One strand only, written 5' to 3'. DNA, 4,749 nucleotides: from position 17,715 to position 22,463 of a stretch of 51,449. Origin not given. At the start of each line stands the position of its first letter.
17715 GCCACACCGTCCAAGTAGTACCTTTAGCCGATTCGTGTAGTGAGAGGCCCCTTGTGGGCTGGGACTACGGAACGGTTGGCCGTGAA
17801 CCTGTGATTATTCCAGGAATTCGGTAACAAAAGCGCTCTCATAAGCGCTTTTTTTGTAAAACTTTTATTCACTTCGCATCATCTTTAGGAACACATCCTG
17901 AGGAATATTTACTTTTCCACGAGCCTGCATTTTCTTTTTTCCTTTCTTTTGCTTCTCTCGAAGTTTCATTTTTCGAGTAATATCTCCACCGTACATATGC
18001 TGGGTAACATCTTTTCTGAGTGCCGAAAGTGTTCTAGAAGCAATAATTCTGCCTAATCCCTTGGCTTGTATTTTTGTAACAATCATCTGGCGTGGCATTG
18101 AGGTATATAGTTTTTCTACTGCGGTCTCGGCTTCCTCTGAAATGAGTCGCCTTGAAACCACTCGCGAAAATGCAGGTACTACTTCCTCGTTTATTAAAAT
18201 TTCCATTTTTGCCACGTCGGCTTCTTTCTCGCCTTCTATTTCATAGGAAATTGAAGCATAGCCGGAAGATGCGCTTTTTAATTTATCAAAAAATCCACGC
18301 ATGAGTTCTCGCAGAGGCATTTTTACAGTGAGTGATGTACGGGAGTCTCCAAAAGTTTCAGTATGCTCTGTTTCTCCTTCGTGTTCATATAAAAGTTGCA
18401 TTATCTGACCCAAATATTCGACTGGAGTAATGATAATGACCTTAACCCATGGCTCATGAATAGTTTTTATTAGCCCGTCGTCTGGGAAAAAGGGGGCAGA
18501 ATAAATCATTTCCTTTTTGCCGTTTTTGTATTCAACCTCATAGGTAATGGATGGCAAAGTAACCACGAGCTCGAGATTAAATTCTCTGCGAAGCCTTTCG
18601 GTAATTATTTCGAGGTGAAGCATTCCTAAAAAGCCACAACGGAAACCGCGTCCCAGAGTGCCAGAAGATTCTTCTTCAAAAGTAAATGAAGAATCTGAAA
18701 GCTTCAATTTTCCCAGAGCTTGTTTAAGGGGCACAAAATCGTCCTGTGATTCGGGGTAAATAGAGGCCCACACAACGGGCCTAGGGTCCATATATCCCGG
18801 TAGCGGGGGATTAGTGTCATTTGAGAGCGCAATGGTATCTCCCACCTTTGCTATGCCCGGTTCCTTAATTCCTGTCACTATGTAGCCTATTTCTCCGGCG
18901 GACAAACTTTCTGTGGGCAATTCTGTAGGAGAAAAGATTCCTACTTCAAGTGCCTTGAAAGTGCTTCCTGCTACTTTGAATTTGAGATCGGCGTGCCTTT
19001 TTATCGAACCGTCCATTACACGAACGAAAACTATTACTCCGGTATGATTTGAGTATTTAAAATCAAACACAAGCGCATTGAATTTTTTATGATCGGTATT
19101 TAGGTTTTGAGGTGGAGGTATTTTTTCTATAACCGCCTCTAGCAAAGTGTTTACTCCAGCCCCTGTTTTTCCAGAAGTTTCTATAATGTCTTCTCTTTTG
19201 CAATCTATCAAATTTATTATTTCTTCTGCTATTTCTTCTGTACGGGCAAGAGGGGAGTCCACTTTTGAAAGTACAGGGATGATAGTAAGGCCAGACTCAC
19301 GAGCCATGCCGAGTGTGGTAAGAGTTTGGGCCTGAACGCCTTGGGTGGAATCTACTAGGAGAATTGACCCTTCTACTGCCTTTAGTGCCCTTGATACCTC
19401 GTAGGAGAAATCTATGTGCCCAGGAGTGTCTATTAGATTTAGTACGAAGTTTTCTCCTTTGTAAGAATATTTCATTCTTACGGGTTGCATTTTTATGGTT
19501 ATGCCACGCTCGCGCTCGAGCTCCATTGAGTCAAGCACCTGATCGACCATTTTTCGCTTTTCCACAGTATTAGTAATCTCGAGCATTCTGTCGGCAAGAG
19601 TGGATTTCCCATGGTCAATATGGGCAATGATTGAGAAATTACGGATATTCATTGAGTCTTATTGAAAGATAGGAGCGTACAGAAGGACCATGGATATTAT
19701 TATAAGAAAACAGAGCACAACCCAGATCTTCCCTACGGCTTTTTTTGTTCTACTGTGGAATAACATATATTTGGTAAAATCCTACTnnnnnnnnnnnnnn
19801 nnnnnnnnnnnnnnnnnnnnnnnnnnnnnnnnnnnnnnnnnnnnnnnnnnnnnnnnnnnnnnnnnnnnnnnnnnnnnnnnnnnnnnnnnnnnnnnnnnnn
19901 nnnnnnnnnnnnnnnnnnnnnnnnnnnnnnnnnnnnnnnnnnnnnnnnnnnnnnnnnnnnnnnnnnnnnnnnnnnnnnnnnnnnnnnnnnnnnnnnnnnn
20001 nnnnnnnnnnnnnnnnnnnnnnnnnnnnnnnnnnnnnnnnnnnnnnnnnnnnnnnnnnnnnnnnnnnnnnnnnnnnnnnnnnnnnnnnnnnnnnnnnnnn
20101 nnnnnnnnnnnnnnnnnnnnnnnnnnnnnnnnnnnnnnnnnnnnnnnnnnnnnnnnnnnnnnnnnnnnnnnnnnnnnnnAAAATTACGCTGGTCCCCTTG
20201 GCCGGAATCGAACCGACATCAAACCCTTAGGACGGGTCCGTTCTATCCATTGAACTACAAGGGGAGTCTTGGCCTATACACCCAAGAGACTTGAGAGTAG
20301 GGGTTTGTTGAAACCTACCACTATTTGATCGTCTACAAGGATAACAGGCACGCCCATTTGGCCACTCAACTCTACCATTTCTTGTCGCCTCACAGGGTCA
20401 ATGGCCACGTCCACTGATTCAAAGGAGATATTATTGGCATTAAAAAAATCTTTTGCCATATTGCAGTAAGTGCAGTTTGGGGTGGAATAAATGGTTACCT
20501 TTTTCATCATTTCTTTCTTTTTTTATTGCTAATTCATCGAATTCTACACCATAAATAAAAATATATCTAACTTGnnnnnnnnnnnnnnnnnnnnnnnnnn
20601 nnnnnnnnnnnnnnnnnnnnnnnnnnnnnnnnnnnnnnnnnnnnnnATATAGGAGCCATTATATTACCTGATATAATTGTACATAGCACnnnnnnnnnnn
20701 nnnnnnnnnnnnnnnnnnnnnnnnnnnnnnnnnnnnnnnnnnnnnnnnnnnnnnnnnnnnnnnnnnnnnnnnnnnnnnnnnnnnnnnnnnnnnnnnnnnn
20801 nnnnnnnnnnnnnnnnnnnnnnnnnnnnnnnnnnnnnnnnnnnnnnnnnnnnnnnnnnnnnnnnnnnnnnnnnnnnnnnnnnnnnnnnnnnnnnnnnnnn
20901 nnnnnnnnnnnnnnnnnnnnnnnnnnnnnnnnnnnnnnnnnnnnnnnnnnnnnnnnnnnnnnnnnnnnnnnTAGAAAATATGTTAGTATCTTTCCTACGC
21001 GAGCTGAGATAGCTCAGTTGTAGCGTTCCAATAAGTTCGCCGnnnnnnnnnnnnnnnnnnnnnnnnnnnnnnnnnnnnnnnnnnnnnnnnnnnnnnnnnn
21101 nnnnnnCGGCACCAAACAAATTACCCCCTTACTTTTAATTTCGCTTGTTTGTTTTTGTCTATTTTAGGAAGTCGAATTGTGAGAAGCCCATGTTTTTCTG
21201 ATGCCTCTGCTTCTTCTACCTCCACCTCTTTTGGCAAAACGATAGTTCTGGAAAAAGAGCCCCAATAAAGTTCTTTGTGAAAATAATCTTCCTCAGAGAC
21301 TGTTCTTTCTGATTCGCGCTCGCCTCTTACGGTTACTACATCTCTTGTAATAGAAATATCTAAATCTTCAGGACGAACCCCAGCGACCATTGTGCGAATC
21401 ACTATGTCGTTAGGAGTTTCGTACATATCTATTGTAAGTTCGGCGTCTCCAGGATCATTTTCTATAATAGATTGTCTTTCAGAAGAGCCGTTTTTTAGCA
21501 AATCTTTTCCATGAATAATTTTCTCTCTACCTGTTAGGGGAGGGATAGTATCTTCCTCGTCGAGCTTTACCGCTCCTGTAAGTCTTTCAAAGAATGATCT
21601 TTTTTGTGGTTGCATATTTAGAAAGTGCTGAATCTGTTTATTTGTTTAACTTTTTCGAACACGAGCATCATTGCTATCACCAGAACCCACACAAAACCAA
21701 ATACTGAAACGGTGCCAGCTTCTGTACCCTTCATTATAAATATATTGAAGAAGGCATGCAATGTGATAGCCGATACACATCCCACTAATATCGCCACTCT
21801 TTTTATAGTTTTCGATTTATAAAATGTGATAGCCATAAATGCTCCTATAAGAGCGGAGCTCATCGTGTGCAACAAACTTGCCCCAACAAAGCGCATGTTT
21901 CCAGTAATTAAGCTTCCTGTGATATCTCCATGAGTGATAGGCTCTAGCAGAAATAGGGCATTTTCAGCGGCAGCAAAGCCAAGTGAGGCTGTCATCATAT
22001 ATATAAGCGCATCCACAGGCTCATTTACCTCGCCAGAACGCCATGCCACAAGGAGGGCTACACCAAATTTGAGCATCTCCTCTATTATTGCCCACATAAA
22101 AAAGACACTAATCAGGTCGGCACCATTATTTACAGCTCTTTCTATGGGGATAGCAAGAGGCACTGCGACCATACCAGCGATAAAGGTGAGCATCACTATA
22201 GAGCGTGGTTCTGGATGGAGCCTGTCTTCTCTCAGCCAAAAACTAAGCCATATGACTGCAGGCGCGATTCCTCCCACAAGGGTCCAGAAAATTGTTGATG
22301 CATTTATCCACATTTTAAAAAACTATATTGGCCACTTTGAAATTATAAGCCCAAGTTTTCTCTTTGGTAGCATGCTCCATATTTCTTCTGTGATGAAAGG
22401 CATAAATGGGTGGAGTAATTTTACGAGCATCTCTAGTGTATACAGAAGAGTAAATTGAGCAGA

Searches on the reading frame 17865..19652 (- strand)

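Call 92: search_protein_families(library=pfam, max_evalue=0.001, proteins=[window:17865-19652:-])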
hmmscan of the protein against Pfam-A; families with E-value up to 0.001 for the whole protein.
window:17865-19652:- (595 aa): 6 families
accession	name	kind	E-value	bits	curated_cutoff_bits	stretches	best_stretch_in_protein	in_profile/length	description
PF00009.33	GTP_EFTU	-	3.8e-52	177.1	26.5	1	2-180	2-188/188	Elongation factor Tu GTP binding domain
PF06421.17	LepA_C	-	2.7e-31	108.3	29.7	1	487-592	1-106/107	GTP-binding protein LepA C-terminus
PF00679.30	EFG_C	-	1.7e-18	66.9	27.9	1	398-479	2-82/89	Elongation factor G C-terminus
PF14492.12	EFG_III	-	1.8e-09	38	27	1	290-364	2-73/75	Elongation Factor G, domain III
PF03144.31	GTP_EFTU_D2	-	1e-05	26.3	30.3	1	205-275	1-73/73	Elongation factor Tu domain 2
PF01926.29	MMR_HSR1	-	0.00074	20.1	21.9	0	14-129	10-112/113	50S ribosome-binding GTPase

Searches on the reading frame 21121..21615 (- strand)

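Call 92: search_protein_families(library=pfam, max_evalue=0.001, proteins=[window:21121-21615:-])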
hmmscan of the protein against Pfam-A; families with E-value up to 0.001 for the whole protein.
window:21121-21615:- (164 aa): 1 family
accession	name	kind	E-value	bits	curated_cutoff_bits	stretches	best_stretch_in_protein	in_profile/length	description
PF00011.27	HSP20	-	4.2e-18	65.8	20.8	1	64-158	2-94/102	Hsp20/alpha crystallin family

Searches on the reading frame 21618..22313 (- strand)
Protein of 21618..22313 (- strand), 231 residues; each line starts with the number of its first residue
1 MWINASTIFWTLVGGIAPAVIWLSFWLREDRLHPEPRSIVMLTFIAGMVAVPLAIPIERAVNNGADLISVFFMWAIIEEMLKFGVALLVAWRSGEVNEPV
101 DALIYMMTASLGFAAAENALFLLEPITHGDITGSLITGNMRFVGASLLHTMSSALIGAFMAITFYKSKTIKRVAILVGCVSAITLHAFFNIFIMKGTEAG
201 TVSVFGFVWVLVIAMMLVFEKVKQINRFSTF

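Call 92: search_protein_families(library=pfam, max_evalue=0.001, proteins=[window:21618-22313:-])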
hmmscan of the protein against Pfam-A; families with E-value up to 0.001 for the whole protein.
window:21618-22313:- (231 aa): 1 family
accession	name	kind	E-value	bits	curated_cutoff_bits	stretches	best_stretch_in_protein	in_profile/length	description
PF13367.11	PrsW-protease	-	2.9e-26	92.7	23.5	1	35-213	1-192/196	PrsW family intramembrane metalloprotease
